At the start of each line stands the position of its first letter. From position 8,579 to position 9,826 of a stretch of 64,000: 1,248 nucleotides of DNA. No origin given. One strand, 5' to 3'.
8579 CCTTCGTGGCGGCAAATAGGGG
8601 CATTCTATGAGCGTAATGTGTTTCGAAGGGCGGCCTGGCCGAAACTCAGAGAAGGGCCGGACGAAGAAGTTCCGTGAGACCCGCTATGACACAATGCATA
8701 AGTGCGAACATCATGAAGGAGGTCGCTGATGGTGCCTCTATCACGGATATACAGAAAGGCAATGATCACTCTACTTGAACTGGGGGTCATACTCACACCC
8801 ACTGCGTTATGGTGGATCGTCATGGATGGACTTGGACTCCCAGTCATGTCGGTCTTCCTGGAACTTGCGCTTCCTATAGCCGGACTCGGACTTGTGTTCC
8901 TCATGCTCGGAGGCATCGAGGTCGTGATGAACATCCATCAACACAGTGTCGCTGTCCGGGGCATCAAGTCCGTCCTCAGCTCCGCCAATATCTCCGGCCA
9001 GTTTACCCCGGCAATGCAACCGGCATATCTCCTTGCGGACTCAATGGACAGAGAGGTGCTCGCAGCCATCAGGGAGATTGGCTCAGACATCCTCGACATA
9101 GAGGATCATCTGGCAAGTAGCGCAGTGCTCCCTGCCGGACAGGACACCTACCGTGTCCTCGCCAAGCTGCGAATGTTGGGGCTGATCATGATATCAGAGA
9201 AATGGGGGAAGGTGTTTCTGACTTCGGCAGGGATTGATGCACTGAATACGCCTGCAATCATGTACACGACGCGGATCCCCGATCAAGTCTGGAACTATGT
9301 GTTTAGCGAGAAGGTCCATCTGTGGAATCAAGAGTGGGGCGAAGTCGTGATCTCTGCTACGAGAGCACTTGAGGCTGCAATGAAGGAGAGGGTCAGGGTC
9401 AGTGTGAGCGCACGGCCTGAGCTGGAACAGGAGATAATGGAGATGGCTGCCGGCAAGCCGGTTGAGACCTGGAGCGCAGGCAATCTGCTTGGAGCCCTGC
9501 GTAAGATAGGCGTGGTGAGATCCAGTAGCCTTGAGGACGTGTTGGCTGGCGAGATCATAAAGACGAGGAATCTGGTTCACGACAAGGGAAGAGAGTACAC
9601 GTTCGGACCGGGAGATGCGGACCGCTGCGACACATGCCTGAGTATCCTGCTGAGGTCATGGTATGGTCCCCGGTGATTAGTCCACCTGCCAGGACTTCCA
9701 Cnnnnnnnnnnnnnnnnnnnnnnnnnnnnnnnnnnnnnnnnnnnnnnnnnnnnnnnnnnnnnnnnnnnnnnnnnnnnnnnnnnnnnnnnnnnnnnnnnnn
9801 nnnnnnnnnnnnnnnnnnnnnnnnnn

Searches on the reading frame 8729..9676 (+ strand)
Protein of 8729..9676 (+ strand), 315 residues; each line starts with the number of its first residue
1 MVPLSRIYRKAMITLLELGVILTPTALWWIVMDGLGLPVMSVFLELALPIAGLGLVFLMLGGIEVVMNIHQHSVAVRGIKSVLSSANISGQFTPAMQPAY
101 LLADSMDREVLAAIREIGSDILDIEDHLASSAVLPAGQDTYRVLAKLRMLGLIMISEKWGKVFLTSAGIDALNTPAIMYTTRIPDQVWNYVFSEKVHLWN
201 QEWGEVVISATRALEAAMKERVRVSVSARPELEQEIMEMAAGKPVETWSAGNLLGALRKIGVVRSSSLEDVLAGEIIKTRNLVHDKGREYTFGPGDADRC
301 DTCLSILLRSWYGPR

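Call 3: search_protein_families(library=pfam, proteins=[window:8729-9676:+], max_evalue=0.01)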
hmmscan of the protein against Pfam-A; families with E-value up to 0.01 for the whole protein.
window:8729-9676:+ (315 aa): 0 families

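Call 4: search_protein_families(library=ncbifam, proteins=[window:8729-9676:+], max_evalue=0.01)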
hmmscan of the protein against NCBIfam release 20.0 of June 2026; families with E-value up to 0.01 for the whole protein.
window:8729-9676:+ (315 aa): 0 families

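Call 43: search_protein_families(library=padloc, proteins=[window:8729-9676:+], max_evalue=0.01)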
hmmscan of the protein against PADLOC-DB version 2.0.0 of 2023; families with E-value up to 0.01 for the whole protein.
window:8729-9676:+ (315 aa): 0 families

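Call 79: find_homologous_proteins(query=window:8729-9676:+, max_evalue=0.001)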
Query window:8729-9676:+ (315 aa): 2 proteins with E <= 0.001 among 6203 candidates.
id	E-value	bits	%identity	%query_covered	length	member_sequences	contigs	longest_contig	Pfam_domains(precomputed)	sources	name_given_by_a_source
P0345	2.6e-202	689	100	100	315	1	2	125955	-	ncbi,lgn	ncbi:MAG: hypothetical protein QXS20_00290 [Candidatus Thorarchaeota archaeon]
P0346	1.9e-76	275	44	99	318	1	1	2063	-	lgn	-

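Call 80: find_encoding_contigs(protein=P0346, flank=5000, max_places=3)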
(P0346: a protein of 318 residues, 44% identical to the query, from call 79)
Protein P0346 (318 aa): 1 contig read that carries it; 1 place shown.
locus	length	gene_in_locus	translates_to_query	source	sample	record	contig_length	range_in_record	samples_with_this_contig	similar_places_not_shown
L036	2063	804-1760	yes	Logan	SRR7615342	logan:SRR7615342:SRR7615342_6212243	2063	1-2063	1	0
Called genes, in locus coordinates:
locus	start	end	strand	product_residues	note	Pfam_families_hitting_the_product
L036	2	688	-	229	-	?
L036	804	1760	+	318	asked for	-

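Call 97: search_protein_families(library=phrogs, proteins=[window:8729-9676:+], max_evalue=0.001)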
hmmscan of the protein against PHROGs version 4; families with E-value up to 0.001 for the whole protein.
window:8729-9676:+ (315 aa): 0 families

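Call 98: predict_structure(alignment_id=A5)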
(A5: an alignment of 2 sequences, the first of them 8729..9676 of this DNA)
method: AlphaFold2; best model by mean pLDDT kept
length: 315 residues; sequences in the alignment: 2
mean_pLDDT: 48.4   pTM: 0.33
mean pLDDT of the five models: 48.4, 47.3, 43.6, 41.8, 40.2
residues with pLDDT >= 90: 0; 70-90: 30; 50-70: 112; < 50: 173
segments of 3 or more residues with pLDDT < 50: 1-6, 36-40, 42-45, 57-104, 136-138, 174-211, 261-315
pLDDT, mean of each block of 10 residues (from residue 1): 43 51 52 50 51 45 29 29 28 29 53 77 72 56 58 55 59 45 39 36 43 55 66 73 66 60 37 39 36 39 39 30
secondary structure, 60 per line:
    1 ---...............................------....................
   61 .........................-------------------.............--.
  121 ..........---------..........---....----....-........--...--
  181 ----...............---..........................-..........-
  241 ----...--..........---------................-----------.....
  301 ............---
elements in order: H4-34 H41-85 H105-117 H121-130 H140-149 E153-156 E161-164 H166-173 H185-199 H203-228 H230-239 H250-259 H269-284 H296-312
